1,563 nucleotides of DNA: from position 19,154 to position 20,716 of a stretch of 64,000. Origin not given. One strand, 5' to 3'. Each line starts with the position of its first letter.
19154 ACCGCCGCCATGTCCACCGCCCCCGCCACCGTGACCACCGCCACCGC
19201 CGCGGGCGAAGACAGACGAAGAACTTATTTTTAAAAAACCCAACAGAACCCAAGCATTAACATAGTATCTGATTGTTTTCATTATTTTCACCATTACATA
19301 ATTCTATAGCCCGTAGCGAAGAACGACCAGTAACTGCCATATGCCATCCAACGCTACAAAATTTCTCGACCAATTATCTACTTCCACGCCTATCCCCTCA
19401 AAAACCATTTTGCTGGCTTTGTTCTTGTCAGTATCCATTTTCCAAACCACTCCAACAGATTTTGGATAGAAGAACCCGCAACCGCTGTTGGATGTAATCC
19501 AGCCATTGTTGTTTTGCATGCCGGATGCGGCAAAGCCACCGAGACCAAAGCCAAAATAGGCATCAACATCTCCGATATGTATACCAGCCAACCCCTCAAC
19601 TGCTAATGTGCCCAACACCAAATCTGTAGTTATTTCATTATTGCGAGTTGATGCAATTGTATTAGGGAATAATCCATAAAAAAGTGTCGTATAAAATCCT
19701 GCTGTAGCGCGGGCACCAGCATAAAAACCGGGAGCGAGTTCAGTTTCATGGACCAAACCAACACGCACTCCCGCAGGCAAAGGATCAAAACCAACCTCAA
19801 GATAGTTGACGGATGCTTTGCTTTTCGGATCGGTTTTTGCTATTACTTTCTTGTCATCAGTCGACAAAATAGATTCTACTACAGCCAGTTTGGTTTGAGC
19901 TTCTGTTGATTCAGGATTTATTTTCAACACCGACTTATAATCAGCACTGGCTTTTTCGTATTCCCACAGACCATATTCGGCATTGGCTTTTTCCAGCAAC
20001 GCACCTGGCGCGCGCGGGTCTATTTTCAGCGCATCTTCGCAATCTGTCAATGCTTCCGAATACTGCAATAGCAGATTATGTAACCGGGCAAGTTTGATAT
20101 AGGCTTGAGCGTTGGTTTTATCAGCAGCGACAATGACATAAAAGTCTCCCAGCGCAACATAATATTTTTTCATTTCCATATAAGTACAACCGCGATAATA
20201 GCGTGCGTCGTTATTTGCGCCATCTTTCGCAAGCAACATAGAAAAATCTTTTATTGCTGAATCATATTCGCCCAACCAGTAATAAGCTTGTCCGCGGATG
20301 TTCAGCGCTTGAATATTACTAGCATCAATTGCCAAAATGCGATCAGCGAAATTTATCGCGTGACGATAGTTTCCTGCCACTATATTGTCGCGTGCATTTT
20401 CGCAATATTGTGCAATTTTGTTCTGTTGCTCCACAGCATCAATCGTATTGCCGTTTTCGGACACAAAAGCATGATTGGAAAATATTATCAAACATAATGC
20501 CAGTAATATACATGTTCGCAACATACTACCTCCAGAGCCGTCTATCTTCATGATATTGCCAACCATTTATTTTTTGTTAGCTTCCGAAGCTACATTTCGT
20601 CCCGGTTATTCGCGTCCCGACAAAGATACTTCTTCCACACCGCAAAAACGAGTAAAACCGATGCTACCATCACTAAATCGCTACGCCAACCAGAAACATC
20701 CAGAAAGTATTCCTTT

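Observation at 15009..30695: Cassette-repeat locus of zinc-ribbon polytopic membrane proteins + flotillin-like SPFH protein + DUF4143 AAA ATPases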

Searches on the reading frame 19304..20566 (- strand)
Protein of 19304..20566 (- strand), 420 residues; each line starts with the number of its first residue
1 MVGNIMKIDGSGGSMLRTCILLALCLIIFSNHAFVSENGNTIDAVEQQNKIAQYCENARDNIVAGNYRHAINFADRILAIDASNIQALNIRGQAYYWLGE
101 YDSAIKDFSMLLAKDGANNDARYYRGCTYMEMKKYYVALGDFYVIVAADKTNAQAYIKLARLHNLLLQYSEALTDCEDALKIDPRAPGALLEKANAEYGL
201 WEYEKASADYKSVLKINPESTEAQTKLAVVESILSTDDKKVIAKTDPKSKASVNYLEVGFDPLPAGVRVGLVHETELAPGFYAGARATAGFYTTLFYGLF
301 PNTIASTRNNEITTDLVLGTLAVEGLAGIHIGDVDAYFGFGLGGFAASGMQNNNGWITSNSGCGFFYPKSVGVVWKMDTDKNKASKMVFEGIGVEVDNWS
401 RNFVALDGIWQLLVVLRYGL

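Call 4: search_protein_families(library=pfam, proteins=[window:19304-20566:-], max_evalue=0.01)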
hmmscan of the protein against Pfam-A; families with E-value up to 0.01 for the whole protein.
window:19304-20566:- (420 aa): 14 families
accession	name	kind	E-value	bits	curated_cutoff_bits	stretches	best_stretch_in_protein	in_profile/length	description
PF00515.34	TPR_1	-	1.7e-15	56.5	27.8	2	86-110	2-26/34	Tetratricopeptide repeat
PF07719.23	TPR_2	-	4.1e-13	48.8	27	1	86-115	2-31/34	Tetratricopeptide repeat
PF13414.12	TPR_11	-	7.1e-11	42.1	26.8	2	92-132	1-41/42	TPR repeat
PF13371.12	TPR_9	-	8e-11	42.2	35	2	64-122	8-66/73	Tetratricopeptide repeat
PF13428.12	TPR_14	-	1.2e-09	38.3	23.5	0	154-195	2-43/44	Tetratricopeptide repeat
PF14559.12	TPR_19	-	3.9e-09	37.1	25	2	168-228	6-66/68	Tetratricopeptide repeat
PF14853.12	Fis1_TPR_C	-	9.3e-09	35.8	25.3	0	65-89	15-39/53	Fis1 C-terminal tetratricopeptide repeat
PF13431.12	TPR_17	-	3e-07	30.6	24.4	0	146-173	6-33/34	Tetratricopeptide repeat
PF12895.13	ANAPC3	-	3.3e-07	30.9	27.2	1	65-139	3-76/82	Anaphase-promoting complex, cyclosome, subunit 3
PF13432.12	TPR_16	-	1.6e-05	25.7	32.7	0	58-116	4-62/65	Tetratricopeptide repeat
PF13181.12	TPR_8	-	6.2e-05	23.3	25.7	0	153-184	1-32/34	Tetratricopeptide repeat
PF23914.1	TPR_CcmH_CycH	-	0.00034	20.9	42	0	66-119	102-155/158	Cytochrome c-type biogenesis protein H TPR domain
PF13424.12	TPR_12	-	0.0054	17.3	30.1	0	87-139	5-58/77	Tetratricopeptide repeat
PF13174.12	TPR_6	-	0.0069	17.4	26.3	0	91-114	6-29/33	Tetratricopeptide repeat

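Call 20: search_protein_families(library=ncbifam, proteins=[window:19304-20566:-], max_evalue=0.01)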
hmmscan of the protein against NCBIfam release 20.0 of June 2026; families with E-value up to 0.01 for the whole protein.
window:19304-20566:- (420 aa): 14 families
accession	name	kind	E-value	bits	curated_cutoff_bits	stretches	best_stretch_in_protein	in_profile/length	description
NF040959.1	MamA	equivalog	6e-16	58.5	200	1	44-185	30-171/204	magnetosome protein MamA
TIGR02917.1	PEP_TPR_lipo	equivalog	2.5e-13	48.8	312.2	1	55-230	163-338/899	XrtA/PEP-CTERM system TPR-repeat protein PrsT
TIGR02552.1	LcrH_SycD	equivalog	3.1e-11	43.1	104.8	1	123-225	22-124/136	SycD/LcrH family type III secretion system chaperone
TIGR00990.1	3a0801s09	subfamily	7.2e-08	31.5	757.25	2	129-230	341-442/615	mitochondrial import receptor subunit TOM70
TIGR02795.1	tol_pal_ybgF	equivalog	1.2e-06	29.2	90.1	0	182-225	71-114/119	tol-pal system protein YbgF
NF008757.0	PRK11788.1-5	equivalog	4.1e-06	26.2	363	1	44-113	172-242/388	lipopolysaccharide assembly protein LapB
NF042912.1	Amuc_1098_fam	equivalog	1.1e-05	23.8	750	0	84-138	154-208/805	Amuc_1098 family type IV pilus outer membrane protein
NF011886.0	PRK15359.1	equivalog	7.7e-05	22.5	146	0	117-191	22-96/144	type III secretion system chaperone protein SscB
TIGR03302.1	OM_YfiO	subfamily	0.00018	21.1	81.4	0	173-224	56-107/239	outer membrane protein assembly factor BamD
NF053607.1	CHU_0125_OmpA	equivalog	0.00023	19.8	620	1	64-178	32-144/639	CHU_0125 family OmpA-like outer membrane integrity protein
TIGR03939.1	PGA_TPR_OMP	equivalog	0.00031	19.1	366.65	1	64-195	66-196/800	poly-beta-1,6 N-acetyl-D-glucosamine export porin PgaA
TIGR02521.1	type_IV_pilW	equivalog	0.00035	20.2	154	1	36-218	16-200/234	type IV pilus biogenesis/stability protein PilW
NF033758.1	gliding_GltE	equivalog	0.0011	18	225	0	131-194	268-331/411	adventurous gliding motility TPR repeat lipoprotein GltE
NF047371.1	FlcA_CTERM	equivalog_domain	0.0058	15.1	300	0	92-142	480-530/646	periplasmic flagellar collar protein FlcA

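Call 21: search_protein_families(library=padloc, proteins=[window:19304-20566:-], max_evalue=0.01)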
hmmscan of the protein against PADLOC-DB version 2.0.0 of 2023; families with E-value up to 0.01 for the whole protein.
window:19304-20566:- (420 aa): 0 families
